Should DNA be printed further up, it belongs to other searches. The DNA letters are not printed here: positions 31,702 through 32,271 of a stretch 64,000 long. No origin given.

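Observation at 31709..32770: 1-kb lower-GC islet flanked by 25-bp direct repeats duplicating a gene 3' end, carrying a small protein translationally coupled to a dCTP-deaminase-family protein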

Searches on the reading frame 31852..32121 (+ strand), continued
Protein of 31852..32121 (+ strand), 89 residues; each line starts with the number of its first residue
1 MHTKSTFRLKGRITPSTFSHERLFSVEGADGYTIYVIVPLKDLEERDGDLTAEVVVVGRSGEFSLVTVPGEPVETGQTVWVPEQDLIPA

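Call 85: search_protein_families(library=phrogs, proteins=[L114:590-1009:+, L114:1197-1499:+, L114:1521-1772:+, L114:2034-2987:+, L114:3001-3540:+, L114:3572-3970:+, L114:3993-4457:+, L114:4453-4929:+, L114:369-578:+, L114:1006-1194:+], max_evalue=0.001)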
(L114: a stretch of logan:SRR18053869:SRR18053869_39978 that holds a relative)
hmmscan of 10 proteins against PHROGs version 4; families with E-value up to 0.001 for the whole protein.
L114:590-1009:+ (140 aa): 0 families

L114:1197-1499:+ (101 aa): 0 families

L114:1521-1772:+ (84 aa): 0 families

L114:2034-2987:+ (318 aa): 0 families

L114:3001-3540:+ (180 aa): 0 families

L114:3572-3970:+ (133 aa): 2 families
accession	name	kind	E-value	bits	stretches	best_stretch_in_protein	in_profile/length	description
phrog_3810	-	other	6.1e-09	37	1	26-110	58-145/155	acetyltransferase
phrog_1249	-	other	0.00035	21.4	1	32-113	65-152/180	acetyltransferase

L114:3993-4457:+ (155 aa): 12 families
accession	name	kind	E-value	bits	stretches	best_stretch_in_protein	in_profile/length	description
phrog_99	-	DNA, RNA and nucleotide metabolism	5.1e-41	142.6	1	30-148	145-264/383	HNH endonuclease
phrog_4578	-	DNA, RNA and nucleotide metabolism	1.8e-24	87.1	1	49-152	18-123/130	HNH endonuclease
phrog_374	-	DNA, RNA and nucleotide metabolism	5.6e-20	72.7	1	62-153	325-416/617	HNH endonuclease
phrog_953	-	DNA, RNA and nucleotide metabolism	1.5e-12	48.6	1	83-140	298-358/420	HNH endonuclease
phrog_3593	-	DNA, RNA and nucleotide metabolism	5.9e-12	46.7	1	60-138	110-191/210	HNH endonuclease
phrog_36769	-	unknown function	7.2e-12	46.3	1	42-140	239-344/367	-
phrog_13470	-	DNA, RNA and nucleotide metabolism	9e-09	36.6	1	77-137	70-136/152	HNH endonuclease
phrog_959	-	DNA, RNA and nucleotide metabolism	5.3e-07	30.5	1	31-97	40-113/138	HNH endonuclease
phrog_59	-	DNA, RNA and nucleotide metabolism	2.3e-06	28.2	1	32-88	173-233/423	HNH endonuclease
phrog_35306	-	unknown function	5.1e-05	24.5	1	93-139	24-72/90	-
phrog_30377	-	DNA, RNA and nucleotide metabolism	9.7e-05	23.5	1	47-102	12-66/82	HNH endonuclease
phrog_10730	-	DNA, RNA and nucleotide metabolism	0.00027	21.7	1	45-104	93-156/234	HNH endonuclease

L114:4453-4929:+ (159 aa): 0 families

L114:369-578:+ (70 aa): 0 families

L114:1006-1194:+ (63 aa): 0 families
